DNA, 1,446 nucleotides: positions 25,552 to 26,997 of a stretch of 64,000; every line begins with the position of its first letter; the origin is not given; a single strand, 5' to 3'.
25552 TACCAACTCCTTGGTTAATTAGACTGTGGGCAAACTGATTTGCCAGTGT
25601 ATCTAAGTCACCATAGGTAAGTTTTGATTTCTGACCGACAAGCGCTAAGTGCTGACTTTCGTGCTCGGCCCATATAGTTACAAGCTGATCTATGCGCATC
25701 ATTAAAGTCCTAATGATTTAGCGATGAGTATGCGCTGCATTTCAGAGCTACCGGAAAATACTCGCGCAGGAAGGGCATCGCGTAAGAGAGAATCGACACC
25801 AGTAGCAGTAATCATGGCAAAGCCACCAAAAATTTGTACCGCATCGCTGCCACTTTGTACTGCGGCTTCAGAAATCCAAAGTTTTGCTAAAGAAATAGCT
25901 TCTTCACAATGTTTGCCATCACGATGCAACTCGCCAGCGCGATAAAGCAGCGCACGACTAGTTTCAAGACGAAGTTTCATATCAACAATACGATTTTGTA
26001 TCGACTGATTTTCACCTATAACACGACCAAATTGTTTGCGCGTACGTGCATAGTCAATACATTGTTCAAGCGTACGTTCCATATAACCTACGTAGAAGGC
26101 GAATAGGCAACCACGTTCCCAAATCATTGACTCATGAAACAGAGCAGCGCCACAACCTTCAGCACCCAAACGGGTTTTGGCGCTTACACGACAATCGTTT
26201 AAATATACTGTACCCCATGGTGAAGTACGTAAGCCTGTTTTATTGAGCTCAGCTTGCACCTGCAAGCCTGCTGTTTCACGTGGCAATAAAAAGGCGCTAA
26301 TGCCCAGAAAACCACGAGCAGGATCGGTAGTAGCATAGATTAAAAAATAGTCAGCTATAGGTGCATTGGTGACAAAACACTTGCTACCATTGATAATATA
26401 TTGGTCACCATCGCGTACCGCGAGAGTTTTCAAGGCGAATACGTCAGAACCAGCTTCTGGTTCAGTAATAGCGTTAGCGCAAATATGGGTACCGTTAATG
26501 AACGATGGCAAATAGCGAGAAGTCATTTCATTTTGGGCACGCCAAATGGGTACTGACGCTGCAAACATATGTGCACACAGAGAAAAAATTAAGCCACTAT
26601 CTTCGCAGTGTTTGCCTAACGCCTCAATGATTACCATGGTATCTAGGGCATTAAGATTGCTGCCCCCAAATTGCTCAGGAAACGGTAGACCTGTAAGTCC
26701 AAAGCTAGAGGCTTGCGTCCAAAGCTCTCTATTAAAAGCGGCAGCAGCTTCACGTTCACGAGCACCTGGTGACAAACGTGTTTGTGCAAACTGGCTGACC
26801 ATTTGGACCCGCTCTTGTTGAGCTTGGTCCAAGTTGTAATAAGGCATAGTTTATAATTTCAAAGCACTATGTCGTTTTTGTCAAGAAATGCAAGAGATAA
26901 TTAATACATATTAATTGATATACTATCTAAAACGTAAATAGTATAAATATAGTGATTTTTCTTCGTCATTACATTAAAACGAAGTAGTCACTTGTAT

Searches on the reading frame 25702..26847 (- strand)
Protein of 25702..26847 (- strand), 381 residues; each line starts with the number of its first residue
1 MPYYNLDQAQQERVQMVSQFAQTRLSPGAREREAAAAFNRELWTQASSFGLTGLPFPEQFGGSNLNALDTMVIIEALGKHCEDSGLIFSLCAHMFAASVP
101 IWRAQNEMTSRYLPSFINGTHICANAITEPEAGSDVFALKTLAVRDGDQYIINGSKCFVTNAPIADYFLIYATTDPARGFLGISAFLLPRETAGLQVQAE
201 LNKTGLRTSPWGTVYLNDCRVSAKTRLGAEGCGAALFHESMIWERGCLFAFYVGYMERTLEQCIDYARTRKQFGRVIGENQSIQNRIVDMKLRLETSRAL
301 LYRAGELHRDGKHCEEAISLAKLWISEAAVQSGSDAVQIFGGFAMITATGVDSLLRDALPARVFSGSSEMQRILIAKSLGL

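Call 4: search_protein_families(library=pfam, proteins=[window:25702-26847:-], max_evalue=0.01)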
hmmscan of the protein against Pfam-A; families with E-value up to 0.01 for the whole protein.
window:25702-26847:- (381 aa): 4 families
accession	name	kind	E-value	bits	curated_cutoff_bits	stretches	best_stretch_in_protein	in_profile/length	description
PF00441.29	Acyl-CoA_dh_1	-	2.4e-38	132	22.4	1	233-379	3-149/150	Acyl-CoA dehydrogenase, C-terminal domain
PF02770.24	Acyl-CoA_dh_M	-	1.7e-24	86.3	33.3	1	125-219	2-97/97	Acyl-CoA dehydrogenase, middle domain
PF02771.21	Acyl-CoA_dh_N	-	4.3e-19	69.4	22.9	1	9-119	3-112/113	Acyl-CoA dehydrogenase, N-terminal domain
PF08028.16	Acyl-CoA_dh_2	-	6.9e-12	46.3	22.7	1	250-363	5-128/134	Acyl-CoA dehydrogenase, C-terminal domain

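Call 5: search_protein_families(library=ncbifam, proteins=[window:25702-26847:-], max_evalue=0.01)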
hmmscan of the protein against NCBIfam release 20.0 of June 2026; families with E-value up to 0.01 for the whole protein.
window:25702-26847:- (381 aa): 22 families
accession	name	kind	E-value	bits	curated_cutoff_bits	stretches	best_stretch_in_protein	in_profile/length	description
NF053553.1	prodigi_MBC_PigA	equivalog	3e-168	559.8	500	1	4-381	3-381/381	prodigiosin MBC biosynthesis dehydrogenase PigA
NF045652.1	ProlPCPDhRedW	equivalog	3.6e-124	414.4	650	1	9-381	3-375/376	L-prolyl-[peptidyl-carrier protein] dehydrogenase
NF042972.1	AcrlCoAredClosAcrC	equivalog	3.1e-79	266.4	640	1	5-378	4-375/378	acryloyl-CoA reductase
NF043006.1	CyhCrbnylCoADH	equivalog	2.9e-70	237.2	650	1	11-378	9-374/380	cyclohexane-1-carbonyl-CoA dehydrogenase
NF045552.1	GlutCoADH_Des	equivalog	1.1e-57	196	470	1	6-377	5-377/387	glutaryl-CoA dehydrogenase Acd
NF058590.1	AcCoDHFadEBacil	equivalog_domain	3.2e-57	194.4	600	1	9-378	24-409/586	acyl-CoA dehydrogenase FadE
NF042439.1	SulpropCoADesulf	equivalog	1.7e-49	168.6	600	1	17-378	4-369/379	3-sulfinopropanoyl-CoA desulfinase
NF008997.0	PRK12341.1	equivalog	8.5e-47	160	537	1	30-370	30-367/382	acyl-CoA dehydrogenase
TIGR03207.1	cyc_hxne_CoA_dh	equivalog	1.5e-43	149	575.35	1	7-377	2-369/372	cyclohexanecarboxyl-CoA dehydrogenase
NF002885.1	PRK03354.1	equivalog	6e-39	134.1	540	1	45-376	45-370/378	crotonobetainyl-CoA dehydrogenase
TIGR03203.1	pimD_small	equivalog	4.8e-36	124.6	652.7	1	36-348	36-345/378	pimeloyl-CoA dehydrogenase small subunit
NF052270.1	Staph_DH_FadE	equivalog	2e-32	112.5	600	1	105-379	122-393/400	acyl-CoA dehydrogenase FadE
NF049984.1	Rv1679_FadE16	equivalog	3.4e-24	85.8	600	1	28-365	15-351/371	Rv1679 family acyl-CoA dehydrogenase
NF050027.1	acylCoADhIpdE2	equivalog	1.3e-19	70.8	450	1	250-347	186-278/311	acyl-CoA dehydrogenase IpdE2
TIGR03204.1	pimC_large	equivalog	2.5e-18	66.1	623.85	1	52-344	55-343/395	pimeloyl-CoA dehydrogenase large subunit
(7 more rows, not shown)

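Call 61: search_solved_structures(query=window:25702-26847:-, max_evalue=1e-40)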
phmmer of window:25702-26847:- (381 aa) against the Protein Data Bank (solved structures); distinct sequences matched with E-value up to 1e-40: 47.
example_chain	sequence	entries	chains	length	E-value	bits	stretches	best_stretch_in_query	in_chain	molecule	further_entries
5zw0_A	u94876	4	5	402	4.6e-110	371.3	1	4-381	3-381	L-prolyl-[peptidyl-carrier protein] dehydrogenase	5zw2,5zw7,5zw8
6af6_A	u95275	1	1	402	3.2e-109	368.5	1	4-381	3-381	L-prolyl-[peptidyl-carrier protein] dehydrogenase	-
4irn_A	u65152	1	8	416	7.8e-100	337.6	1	15-381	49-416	Prolyl-ACP dehydrogenase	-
6cxt_B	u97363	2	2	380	3.8e-91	309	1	36-381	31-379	Butyryl-CoA dehydrogenase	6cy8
5lnx_A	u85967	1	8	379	1.2e-69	238.4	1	8-379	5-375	Acyl-CoA dehydrogenase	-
4l1f_A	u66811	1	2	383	7.6e-68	232.4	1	4-379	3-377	Acyl-CoA dehydrogenase domain protein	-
4u83_A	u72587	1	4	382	2e-66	227.7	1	9-379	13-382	Acyl-CoA dehydrogenase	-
5ol2_C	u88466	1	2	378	6.1e-61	209.7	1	15-377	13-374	Acyl-CoA dehydrogenase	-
3pfd_A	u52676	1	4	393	1.1e-59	205.5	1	5-379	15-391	Acyl-CoA dehydrogenase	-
4kto_A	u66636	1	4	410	1.5e-59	205.1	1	16-379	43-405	isovaleryl-CoA dehydrogenase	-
4o5m_A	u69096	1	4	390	1.9e-59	204.8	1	15-379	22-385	Isovaleryl-CoA dehydrogenase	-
7p98_A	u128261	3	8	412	3.9e-59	203.7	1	6-379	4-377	Short-chain acyl-CoA dehydrogenase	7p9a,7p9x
1buc_A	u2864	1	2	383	5.9e-59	203.1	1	4-374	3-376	BUTYRYL-COA DEHYDROGENASE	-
1ivh_A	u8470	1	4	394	3.8e-57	197.2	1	6-378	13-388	ISOVALERYL-COA DEHYDROGENASE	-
8sgr_A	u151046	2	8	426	5e-57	196.8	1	6-378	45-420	Isovaleryl-CoA dehydrogenase, mitochondrial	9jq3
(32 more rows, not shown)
